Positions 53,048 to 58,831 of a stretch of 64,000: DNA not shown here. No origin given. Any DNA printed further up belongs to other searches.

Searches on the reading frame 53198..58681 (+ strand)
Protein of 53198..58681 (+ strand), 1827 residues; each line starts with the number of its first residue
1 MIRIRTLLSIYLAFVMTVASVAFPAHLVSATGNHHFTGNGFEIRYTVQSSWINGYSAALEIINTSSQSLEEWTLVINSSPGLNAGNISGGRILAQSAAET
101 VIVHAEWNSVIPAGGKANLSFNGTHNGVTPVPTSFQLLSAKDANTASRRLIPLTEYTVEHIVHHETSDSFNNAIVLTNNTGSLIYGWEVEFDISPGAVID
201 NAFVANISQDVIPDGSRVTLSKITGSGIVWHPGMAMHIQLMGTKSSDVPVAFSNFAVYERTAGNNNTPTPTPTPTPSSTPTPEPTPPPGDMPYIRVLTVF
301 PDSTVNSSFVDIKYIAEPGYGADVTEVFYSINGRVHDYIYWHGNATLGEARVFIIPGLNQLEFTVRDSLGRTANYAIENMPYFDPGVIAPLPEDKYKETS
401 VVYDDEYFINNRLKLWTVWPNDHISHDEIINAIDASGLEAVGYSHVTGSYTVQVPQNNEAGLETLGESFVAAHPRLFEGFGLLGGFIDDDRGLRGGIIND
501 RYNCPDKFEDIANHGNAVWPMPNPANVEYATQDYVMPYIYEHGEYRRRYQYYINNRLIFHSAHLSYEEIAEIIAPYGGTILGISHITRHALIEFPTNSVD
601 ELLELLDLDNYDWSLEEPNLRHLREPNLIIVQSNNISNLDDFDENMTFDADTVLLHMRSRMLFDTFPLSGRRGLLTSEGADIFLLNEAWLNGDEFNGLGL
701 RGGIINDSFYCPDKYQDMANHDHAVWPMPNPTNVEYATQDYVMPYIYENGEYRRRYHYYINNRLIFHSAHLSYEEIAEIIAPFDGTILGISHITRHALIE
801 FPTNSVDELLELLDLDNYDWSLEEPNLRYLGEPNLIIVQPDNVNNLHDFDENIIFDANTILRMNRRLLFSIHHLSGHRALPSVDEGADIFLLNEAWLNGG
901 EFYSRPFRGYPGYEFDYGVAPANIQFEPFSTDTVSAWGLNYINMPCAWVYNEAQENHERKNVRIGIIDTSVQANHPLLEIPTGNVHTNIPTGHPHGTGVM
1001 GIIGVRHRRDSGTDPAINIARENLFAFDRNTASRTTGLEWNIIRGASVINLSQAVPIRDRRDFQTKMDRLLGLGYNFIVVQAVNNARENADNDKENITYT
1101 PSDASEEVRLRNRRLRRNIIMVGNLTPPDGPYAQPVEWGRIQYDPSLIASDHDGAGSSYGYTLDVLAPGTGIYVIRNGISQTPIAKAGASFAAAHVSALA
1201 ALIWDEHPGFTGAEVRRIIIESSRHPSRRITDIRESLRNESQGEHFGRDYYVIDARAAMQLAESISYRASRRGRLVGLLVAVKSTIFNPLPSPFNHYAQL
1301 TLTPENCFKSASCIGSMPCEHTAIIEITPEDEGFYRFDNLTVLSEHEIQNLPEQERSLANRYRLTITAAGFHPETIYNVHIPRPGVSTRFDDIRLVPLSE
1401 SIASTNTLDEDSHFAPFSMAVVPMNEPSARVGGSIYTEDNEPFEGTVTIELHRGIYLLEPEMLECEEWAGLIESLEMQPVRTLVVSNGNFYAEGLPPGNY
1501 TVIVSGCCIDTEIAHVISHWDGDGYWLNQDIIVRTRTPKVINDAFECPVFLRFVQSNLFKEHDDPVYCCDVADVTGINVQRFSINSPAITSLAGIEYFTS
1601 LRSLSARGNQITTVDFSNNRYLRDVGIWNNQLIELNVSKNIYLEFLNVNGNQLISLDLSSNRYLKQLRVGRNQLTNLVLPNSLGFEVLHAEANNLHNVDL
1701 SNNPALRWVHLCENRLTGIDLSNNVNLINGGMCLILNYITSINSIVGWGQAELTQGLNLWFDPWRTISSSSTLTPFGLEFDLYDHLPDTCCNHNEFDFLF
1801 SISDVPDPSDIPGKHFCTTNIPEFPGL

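Call 111: search_protein_families(library=pfam, proteins=[window:53198-58681:+], max_evalue=0.000001)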
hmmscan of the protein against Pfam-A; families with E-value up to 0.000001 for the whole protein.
window:53198-58681:+ (1827 aa): 2 families
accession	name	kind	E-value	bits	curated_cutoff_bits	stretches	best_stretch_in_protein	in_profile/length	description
PF00082.27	Peptidase_S8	-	2.7e-18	66.7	21.8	1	960-1223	2-273/288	Subtilase family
PF00553.25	CBM_2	-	4.4e-17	62.7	24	1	43-137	3-96/101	Cellulose binding domain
